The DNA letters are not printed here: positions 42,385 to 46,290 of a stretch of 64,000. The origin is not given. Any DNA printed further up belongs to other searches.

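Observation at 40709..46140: Tandem adrenodoxin reductase and PreP/falcilysin-like M16C protease, a reduced-mitochondrion module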

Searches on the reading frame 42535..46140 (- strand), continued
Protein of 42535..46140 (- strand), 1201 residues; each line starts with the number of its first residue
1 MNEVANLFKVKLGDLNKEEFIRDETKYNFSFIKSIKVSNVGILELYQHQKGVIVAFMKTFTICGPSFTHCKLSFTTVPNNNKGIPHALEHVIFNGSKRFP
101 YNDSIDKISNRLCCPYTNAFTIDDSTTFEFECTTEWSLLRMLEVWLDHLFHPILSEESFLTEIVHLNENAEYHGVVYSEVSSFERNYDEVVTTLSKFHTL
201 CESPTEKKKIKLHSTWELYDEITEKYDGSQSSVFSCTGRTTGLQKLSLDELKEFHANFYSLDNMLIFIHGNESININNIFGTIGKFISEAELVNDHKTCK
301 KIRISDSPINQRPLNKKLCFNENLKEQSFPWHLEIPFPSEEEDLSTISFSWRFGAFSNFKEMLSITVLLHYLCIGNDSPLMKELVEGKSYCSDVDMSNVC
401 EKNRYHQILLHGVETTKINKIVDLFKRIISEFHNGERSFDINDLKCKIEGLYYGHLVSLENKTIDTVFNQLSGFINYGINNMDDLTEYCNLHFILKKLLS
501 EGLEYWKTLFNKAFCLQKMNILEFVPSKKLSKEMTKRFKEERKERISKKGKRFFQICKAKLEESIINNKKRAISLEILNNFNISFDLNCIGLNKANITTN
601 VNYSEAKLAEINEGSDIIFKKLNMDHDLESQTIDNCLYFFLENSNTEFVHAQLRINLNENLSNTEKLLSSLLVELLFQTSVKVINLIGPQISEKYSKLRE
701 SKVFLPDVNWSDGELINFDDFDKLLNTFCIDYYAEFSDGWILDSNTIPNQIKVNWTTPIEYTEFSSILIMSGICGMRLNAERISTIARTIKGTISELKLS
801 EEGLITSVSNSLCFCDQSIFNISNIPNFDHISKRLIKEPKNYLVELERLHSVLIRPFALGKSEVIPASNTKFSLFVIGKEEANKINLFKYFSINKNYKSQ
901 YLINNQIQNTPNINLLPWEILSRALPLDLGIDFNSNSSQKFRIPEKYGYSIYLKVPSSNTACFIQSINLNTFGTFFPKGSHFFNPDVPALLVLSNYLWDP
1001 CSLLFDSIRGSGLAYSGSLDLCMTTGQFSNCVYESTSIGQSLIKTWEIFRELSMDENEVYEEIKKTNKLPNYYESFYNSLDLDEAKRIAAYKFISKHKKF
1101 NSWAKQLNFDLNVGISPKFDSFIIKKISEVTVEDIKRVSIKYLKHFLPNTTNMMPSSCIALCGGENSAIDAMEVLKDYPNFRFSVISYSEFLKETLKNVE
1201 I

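Call 84: search_solved_structures(query=P0019, max_evalue=0.00001)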
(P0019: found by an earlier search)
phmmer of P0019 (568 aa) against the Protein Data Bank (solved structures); distinct sequences matched with E-value up to 0.00001: 68 (the best 60 are shown).
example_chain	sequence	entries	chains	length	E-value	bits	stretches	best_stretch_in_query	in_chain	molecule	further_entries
6u0p_A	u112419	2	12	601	4.1e-25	91.7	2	6-211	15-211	2,4-dichlorophenol 6-monooxygenase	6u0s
4cy6_A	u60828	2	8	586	1.1e-23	87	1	6-389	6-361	2-HYDROXYBIPHENYL-3-MONOOXYGENASE | 2-HYDROXYBIPHENYL 3-MONOOXYGENASE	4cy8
6em0_A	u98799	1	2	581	1.4e-23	86.6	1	6-374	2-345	2-hydroxybiphenyl-3-monooxygenase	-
5brt_A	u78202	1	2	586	2e-23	86.2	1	6-374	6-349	2-hydroxybiphenyl-3-monooxygenase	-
4z2t_A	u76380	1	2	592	2.1e-23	86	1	6-374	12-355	2-hydroxybiphenyl-3-monooxygenase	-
4z2u_A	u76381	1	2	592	2.3e-23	85.9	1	6-374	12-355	2-hydroxybiphenyl-3-monooxygenase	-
4z2r_A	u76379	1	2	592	2.3e-23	85.9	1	6-374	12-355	2-hydroxybiphenyl-3-monooxygenase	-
8fhj_A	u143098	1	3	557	7.1e-21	77.7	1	245-408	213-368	Monooxygenase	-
7oud_AAA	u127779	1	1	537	1.7e-17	66.6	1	171-371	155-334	FAD-dependent monooxygenase GrhO5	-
4eip_A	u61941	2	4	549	1.8e-17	66.5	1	181-370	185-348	Putative FAD-monooxygenase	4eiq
7ouc_AAA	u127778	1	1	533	1.8e-17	66.5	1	171-371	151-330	Putative FAD-dependent monooxygenase GrhO5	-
7ouj_AAA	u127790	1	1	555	4.5e-17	65.2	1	152-369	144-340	RubL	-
2r0c_A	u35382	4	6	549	5.6e-17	64.9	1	283-370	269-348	RebC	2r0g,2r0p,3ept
23lo_A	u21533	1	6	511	2.3e-15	59.5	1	327-370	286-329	flavin dependent Baeyer Villiger monooxygenase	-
7vwp_D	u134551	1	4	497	8e-15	57.8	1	328-371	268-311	FlsO1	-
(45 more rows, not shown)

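Call 87: predict_structure(alignment_id=A3)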
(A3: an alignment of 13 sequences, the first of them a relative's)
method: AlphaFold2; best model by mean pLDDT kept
length: 535 residues; sequences in the alignment: 13
mean_pLDDT: 72.6   pTM: 0.75
mean pLDDT of the five models: 72.6, 72.5, 71.0, 67.4, 63.0
residues with pLDDT >= 90: 128; 70-90: 208; 50-70: 95; < 50: 104
segments of 3 or more residues with pLDDT < 50: 112-118, 159-215, 281-284, 350-354, 441-445, 467-488
pLDDT, mean of each block of 10 residues (from residue 1): 74 89 95 94 83 69 77 91 87 78 89 49 63 81 81 60 29 34 36 35 33 54 89 90 82 87 82 80 61 87 75 90 63 91 68 57 83 93 71 88 83 73 84 76 55 86 66 44 40 79 64 91 91 60
secondary structure, 60 per line:
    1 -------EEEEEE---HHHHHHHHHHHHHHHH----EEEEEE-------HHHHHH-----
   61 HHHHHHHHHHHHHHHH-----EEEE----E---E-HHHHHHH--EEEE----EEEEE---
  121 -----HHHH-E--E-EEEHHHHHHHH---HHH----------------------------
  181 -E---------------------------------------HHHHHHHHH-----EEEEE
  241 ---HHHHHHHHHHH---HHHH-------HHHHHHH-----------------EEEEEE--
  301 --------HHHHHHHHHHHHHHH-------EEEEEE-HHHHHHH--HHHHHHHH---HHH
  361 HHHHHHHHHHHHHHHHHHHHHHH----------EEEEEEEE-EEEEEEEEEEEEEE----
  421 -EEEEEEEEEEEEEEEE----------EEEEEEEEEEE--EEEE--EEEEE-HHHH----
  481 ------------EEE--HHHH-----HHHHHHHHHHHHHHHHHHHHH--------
elements in order: E8-13 H17-32 E37-42 H50-55 H61-76 E82-85 H96-102 E105-108 E113-117 H126-129 E136-138 H139-146 H222-230 E236-240 H244-254 H258-261 H269-275 E293-298 H309-323 E331-336 H338-344 H347-354 H358-383 E394-401 E403-416 E422-437 E448-458 E461-464 E467-471 H473-476 E493-495 H498-501 H507-527

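Call 89: fold_search(model_id=the predicted structure, library=pdb)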
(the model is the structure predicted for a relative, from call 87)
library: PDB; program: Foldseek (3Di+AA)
matches with E <= 10: 1729; with E <= 0.001: 184
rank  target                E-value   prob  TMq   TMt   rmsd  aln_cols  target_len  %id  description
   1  1cjc                  9.2e-26  1.00  0.56  0.66   6.6       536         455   20  STRUCTURE OF ADRENODOXIN REDUCTASE OF MITOCHONDRIAL P450 SYSTEMS (released 1999-04-30)
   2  2c7g                  5.2e-25  1.00  0.58  0.67   5.7       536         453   21  FprA from Mycobacterium tuberculosis: His57Gln mutant (released 2006-07-26)
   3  1lqt_A                5.2e-25  1.00  0.56  0.65   6.2       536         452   20  A covalent modification of NADP+ revealed by the atomic resolution structure of FprA, a Mycobacterium tuberculosis oxi (released 2002-07-31)
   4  1e6e_C                6.2e-25  1.00  0.57  0.66   6.5       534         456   20  ADRENODOXIN REDUCTASE/ADRENODOXIN COMPLEX OF MITOCHONDRIAL P450 SYSTEMS (released 2001-08-09)
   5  1lqu_A                7.4e-25  1.00  0.56  0.65   6.2       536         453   20  Mycobacterium tuberculosis FprA in complex with NADPH (released 2002-07-31)
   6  1e6e_A                9.9e-25  1.00  0.56  0.64   6.8       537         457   20  ADRENODOXIN REDUCTASE/ADRENODOXIN COMPLEX OF MITOCHONDRIAL P450 SYSTEMS (released 2001-08-09)
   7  1lqt_B                1.4e-24  1.00  0.57  0.66   5.7       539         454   20  A covalent modification of NADP+ revealed by the atomic resolution structure of FprA, a Mycobacterium tuberculosis oxi (released 2002-07-31)
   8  5jfc_L                8.0e-16  1.00  0.44  0.51   7.7       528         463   13  NADH-dependent Ferredoxin:NADP Oxidoreductase (NfnI) from Pyrococcus furiosus (released 2017-04-12)
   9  5jca_L                1.8e-15  1.00  0.45  0.50   7.7       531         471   13  NADP(H) bound NADH-dependent Ferredoxin:NADP Oxidoreductase (NfnI) from Pyrococcus furiosus (released 2017-04-12)
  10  8oh5_C                2.9e-15  1.00  0.44  0.21   9.2       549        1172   16  Cryo-EM structure of the electron bifurcating transhydrogenase StnABC complex from Sporomusa Ovata (state 2) (released 2023-09-13)
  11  9n5u_A                7.2e-15  1.00  0.43  0.25   8.4       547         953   13  Structure of the Thermococcus sibiricus NfnABC complex (released 2025-05-07)
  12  4ylf_B                1.9e-14  1.00  0.45  0.51   8.1       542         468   13  Insights into flavin-based electron bifurcation via the NADH-dependent reduced ferredoxin-NADP oxidoreductase structur (released 2015-07-08)
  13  9n5v_A                3.4e-14  1.00  0.42  0.25   8.6       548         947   13  Structure of the NAD(H)-bound Thermococcus sibiricus NfnABC complex (released 2025-05-07)
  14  9bov_A                5.7e-14  1.00  0.45  0.22   6.6       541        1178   14  Structure of electron bifurcating Nfn-ABC complexed with NAD from Caldicellulosiruptor saccharolyticus (released 2025-03-05)
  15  6s6s_E                6.1e-14  1.00  0.43  0.48   8.7       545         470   12  Structure of Azospirillum brasilense Glutamate Synthase in a4b4 oligomeric state. (released 2019-09-11)
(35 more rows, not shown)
